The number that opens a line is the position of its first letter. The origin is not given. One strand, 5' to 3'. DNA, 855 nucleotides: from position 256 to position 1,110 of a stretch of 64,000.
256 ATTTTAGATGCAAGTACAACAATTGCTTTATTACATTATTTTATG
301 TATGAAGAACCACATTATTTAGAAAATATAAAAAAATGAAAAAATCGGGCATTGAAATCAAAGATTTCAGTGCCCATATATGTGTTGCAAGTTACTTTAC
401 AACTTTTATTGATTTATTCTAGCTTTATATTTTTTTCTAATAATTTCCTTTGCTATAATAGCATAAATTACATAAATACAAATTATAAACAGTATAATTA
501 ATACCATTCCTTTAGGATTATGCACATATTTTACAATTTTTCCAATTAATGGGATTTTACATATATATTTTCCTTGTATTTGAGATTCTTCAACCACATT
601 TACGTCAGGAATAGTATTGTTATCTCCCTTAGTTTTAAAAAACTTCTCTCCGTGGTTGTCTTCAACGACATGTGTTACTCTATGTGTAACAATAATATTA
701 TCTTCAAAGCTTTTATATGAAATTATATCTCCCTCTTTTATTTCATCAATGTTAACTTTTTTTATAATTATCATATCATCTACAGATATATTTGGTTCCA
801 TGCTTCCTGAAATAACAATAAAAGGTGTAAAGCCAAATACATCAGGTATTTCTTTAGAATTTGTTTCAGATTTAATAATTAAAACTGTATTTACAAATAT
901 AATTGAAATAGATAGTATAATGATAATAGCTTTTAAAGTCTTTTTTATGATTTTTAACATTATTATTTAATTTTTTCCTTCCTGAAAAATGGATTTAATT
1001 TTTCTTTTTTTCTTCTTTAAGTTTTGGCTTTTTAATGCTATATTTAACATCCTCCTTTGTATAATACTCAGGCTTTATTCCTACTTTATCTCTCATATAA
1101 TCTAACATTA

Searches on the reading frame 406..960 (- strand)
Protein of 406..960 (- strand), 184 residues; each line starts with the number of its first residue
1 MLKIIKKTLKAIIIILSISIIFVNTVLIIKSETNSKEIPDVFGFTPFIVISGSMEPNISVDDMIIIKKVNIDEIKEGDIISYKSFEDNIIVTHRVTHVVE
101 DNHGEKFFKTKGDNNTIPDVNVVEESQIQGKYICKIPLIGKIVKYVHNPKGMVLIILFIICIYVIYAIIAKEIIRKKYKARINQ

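Call 79: find_encoding_contigs(protein=window:406-960:-, flank=10000, max_places=4)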
Protein window:406-960:- (184 aa): 17 contigs read that carry it; 4 places shown.
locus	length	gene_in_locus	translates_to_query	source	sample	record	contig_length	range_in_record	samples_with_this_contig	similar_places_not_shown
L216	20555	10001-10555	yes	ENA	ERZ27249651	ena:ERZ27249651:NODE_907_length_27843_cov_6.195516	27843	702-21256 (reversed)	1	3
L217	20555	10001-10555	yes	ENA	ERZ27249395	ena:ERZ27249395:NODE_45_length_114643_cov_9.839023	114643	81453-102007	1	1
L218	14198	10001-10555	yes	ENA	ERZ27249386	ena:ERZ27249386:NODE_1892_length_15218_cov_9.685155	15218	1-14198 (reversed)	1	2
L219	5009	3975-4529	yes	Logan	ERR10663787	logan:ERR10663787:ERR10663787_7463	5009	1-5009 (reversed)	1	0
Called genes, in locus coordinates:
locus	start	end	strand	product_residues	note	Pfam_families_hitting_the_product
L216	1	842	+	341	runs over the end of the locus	PF01368:DHH, PF02272:DHHA1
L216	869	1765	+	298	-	PF01509:TruB_N, PF16198:TruB_C_2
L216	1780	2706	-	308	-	-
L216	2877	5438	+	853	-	PF00912:Transgly, PF00905:Transpeptidase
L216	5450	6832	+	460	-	PF01406:tRNA-synt_1e, PF09334:tRNA-synt_1g (weak), PF09190:DALR_2 (faint)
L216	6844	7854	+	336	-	PF00106:adh_short, PF01073:3Beta_HSD, PF01370:Epimerase, PF02719:Polysacc_synt_2, PF03435:Sacchrp_dh_NADP (weak), PF04321:RmlD_sub_bind, PF13460:NAD_binding_10 (weak), PF16363:GDP_Man_Dehyd, +2 more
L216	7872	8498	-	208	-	PF04203:Sortase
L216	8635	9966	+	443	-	PF07690:MFS_1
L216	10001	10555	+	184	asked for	-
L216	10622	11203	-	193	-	PF00293:NUDIX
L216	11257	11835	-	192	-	PF02441:Flavoprotein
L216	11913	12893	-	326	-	PF02899:Phage_int_SAM_1 (faint), PF13495:Phage_int_SAM_4 (faint), PF00589:Phage_integrase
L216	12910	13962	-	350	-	-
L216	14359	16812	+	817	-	PF00912:Transgly, PF00905:Transpeptidase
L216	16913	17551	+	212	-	PF13483:Lactamase_B_3, PF12706:Lactamase_B_2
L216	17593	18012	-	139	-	-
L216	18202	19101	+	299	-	PF00009:GTP_EFTU (weak), PF00350:Dynamin_N (faint), PF01926:MMR_HSR1, PF02421:FeoB_N, PF03193:RsgA_GTPase (weak), PF04548:AIG1, PF02492:cobW (weak), PF07650:KH_2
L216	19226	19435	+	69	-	-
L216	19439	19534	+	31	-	-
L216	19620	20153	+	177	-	PF02565:RecO_C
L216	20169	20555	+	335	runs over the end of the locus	PF01820:Dala_Dala_lig_N, PF07478:Dala_Dala_lig_C, PF02222:ATP-grasp, PF02786:CPSase_L_D2, PF13535:ATP-grasp_4 (weak)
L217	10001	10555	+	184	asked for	-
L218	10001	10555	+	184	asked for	-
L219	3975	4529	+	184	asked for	-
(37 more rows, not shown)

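Call 92: search_protein_families(library=ncbifam, proteins=[L216:11913-12893:-, L216:12910-13962:-], max_evalue=0.00001)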
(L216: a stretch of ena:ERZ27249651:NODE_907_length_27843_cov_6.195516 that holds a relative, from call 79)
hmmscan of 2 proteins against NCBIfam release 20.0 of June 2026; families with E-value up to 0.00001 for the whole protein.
L216:11913-12893:- (326 aa): 10 families
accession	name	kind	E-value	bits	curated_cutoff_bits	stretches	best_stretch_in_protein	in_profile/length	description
TIGR02224.1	recomb_XerC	equivalog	6.1e-70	235.9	335.15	1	13-317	2-285/295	tyrosine recombinase XerC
TIGR02225.1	recomb_XerD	equivalog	3.4e-63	213.7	329.6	1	13-317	2-282/290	site-specific tyrosine recombinase XerD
NF001399.0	PRK00283.1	subfamily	4.3e-61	206.8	279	1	9-319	7-293/300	tyrosine recombinase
NF040815.2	recomb_XerA_Arch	equivalog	7.3e-59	199.5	220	1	20-316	8-261/263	site-specific tyrosine recombinase/integron integrase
NF003462.0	PRK05084.1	equivalog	6.9e-49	166.5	267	2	133-320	171-355/360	tyrosine recombinase XerS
NF002331.0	PRK01287.1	subfamily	7.4e-40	137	371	1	92-316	98-319/365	site-specific tyrosine recombinase XerC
TIGR02249.1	integrase_gron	subfamily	1.2e-27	97.1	265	2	64-243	34-203/315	integron integrase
NF011946.0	PRK15417.1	equivalog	5.8e-18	65.1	435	2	74-247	59-222/337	integron integrase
NF007371.0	PRK09871.1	subfamily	3.4e-12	46.3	222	1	154-309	23-174/198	tyrosine-type DNA invertase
NF007370.0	PRK09870.1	subfamily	9.2e-10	38.5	221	1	132-308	9-178/200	tyrosine-type DNA invertase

L216:12910-13962:- (350 aa): 0 families
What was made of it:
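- On Inverton (phase-variable invertible promoter): The nearby recombinase is a generic Xer type (call 92).
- The recombinase scores as a generic XerC/D-type enzyme below the equivalog cut-offs (call 92).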
